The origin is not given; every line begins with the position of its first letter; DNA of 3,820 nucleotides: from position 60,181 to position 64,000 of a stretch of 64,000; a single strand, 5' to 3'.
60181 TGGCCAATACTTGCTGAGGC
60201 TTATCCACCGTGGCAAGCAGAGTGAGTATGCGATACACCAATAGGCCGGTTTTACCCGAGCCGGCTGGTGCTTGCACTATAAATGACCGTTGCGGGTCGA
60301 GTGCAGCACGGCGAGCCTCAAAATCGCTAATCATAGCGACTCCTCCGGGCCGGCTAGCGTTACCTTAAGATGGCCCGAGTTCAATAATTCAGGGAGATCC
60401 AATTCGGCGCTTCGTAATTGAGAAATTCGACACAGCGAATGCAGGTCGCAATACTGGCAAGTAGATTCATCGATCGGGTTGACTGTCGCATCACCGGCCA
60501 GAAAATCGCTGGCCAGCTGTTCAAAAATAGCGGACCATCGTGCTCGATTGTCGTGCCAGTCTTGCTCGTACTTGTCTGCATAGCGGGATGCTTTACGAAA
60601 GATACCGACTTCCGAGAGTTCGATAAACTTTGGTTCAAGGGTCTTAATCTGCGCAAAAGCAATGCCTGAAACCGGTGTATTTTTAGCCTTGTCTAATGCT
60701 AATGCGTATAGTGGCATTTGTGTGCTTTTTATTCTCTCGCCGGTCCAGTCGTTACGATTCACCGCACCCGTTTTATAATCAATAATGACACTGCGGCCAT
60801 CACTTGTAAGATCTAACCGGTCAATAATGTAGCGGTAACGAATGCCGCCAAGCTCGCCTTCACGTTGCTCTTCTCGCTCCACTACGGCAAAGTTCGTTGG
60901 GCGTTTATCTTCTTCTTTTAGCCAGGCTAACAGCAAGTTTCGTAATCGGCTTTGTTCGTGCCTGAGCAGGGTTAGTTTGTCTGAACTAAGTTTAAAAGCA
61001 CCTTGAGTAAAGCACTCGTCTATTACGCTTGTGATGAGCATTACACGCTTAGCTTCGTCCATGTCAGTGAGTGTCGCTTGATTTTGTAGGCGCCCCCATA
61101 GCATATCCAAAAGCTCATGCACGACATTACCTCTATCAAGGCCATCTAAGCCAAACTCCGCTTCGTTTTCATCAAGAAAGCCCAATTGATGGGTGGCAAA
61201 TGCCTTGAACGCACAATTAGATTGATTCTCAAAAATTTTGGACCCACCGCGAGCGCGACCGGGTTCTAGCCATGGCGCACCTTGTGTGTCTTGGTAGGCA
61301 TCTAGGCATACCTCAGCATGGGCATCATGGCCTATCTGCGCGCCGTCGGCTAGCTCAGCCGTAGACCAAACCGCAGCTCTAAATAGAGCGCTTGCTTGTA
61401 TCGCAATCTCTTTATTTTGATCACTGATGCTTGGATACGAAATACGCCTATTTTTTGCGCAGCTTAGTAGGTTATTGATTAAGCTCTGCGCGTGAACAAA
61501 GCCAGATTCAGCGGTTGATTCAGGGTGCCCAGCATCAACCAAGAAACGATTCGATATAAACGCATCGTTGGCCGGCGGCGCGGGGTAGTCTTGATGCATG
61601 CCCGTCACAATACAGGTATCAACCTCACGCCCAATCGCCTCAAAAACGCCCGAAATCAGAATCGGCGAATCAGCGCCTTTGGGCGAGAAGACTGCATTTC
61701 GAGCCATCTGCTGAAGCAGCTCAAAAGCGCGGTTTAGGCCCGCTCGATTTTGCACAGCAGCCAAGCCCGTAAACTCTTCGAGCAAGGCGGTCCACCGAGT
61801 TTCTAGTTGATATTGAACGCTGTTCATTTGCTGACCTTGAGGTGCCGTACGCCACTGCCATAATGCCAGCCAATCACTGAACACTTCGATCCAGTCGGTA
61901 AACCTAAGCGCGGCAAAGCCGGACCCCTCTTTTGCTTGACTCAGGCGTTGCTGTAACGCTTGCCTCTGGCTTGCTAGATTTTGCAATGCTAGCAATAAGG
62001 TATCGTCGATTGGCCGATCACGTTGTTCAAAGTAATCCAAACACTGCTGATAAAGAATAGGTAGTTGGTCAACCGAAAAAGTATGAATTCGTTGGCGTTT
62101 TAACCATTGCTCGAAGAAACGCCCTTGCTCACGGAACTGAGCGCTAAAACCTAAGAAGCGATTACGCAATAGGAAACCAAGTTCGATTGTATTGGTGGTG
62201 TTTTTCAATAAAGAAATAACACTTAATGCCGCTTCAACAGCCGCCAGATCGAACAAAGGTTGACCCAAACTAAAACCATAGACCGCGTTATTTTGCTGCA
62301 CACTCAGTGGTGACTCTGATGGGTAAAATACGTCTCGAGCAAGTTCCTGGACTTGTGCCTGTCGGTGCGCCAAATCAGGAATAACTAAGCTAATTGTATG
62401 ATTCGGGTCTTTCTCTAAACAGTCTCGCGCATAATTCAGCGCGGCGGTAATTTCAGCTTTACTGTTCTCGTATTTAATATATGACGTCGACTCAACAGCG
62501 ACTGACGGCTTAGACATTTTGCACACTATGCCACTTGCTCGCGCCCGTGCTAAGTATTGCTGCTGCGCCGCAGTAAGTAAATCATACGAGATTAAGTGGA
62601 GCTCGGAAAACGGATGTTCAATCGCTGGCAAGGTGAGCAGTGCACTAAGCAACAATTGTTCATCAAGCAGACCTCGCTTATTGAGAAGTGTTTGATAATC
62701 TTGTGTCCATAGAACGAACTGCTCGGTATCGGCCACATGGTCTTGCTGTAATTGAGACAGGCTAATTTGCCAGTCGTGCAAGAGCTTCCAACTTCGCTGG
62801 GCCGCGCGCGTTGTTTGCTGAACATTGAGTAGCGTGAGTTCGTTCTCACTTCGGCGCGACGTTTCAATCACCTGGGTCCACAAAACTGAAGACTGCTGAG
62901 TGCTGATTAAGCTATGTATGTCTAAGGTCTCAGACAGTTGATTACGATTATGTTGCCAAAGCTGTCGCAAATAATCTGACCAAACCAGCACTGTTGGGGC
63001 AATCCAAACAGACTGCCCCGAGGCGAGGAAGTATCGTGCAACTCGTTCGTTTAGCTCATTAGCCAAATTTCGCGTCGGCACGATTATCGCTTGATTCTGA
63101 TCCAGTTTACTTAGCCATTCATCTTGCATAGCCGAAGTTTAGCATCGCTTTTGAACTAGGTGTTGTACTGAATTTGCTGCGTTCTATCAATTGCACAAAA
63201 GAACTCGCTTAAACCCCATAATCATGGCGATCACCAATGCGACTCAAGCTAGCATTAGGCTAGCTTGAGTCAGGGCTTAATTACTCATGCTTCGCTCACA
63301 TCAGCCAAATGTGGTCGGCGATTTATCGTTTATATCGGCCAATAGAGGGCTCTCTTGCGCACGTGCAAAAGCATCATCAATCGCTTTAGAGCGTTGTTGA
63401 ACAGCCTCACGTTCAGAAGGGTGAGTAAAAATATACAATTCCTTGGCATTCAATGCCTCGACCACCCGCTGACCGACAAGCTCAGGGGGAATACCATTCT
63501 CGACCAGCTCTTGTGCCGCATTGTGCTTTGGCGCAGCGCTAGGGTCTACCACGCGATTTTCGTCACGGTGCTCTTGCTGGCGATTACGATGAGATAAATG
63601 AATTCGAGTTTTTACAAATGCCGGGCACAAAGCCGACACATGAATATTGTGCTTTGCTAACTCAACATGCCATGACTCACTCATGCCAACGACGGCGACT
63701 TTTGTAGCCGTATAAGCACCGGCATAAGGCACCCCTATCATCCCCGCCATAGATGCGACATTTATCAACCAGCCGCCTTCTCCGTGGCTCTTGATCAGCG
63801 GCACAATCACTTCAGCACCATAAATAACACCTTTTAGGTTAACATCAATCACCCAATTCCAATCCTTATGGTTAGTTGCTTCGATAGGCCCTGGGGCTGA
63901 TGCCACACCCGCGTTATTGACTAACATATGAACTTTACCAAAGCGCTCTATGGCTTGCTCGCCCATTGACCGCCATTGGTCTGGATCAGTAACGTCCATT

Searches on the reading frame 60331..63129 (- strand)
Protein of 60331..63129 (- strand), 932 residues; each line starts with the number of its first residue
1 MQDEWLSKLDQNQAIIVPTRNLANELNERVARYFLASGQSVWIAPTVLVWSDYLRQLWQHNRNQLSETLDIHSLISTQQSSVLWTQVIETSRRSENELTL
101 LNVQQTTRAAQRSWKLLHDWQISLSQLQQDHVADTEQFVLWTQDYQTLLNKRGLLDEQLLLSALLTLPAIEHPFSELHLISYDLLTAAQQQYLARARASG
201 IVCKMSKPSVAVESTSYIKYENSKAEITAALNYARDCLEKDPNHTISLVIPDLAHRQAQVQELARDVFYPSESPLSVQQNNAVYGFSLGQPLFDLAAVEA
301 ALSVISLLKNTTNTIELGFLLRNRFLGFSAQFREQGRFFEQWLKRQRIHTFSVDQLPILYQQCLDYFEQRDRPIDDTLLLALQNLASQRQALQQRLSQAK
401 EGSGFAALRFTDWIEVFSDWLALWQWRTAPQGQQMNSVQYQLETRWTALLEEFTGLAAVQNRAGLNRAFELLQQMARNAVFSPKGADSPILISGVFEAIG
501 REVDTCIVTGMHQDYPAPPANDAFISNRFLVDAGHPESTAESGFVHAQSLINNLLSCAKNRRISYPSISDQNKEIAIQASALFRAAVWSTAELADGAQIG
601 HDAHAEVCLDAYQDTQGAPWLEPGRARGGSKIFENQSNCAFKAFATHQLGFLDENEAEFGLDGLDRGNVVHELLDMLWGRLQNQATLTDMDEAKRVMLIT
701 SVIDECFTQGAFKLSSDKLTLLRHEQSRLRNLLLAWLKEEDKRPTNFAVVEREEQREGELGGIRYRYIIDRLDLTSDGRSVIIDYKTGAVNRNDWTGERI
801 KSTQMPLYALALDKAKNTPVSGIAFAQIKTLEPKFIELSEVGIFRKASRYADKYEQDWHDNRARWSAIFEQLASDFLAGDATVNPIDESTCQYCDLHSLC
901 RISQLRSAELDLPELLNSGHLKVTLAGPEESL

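Call 63: search_protein_families(library=pfam, proteins=[window:60331-63129:-], max_evalue=0.00001)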
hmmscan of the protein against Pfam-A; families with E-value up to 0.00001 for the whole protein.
window:60331-63129:- (932 aa): 1 family
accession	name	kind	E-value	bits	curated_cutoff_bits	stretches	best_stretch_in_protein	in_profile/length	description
PF12705.13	PDDEXK_1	-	1.8e-27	97.3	22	1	637-901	11-247/247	PD-(D/E)XK nuclease superfamily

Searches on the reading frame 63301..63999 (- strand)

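Call 63: search_protein_families(library=pfam, proteins=[window:63301-63999:-], max_evalue=0.00001)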
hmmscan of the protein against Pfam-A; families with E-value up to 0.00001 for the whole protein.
window:63301-63999:- (232 aa): 2 families
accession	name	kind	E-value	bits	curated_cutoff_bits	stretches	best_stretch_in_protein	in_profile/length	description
PF00106.31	adh_short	-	1.4e-36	126.3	26.6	1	1-137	56-190/195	short chain dehydrogenase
PF13561.12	adh_short_C2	-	4.4e-30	105.4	27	1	1-144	50-190/236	Enoyl-(Acyl carrier protein) reductase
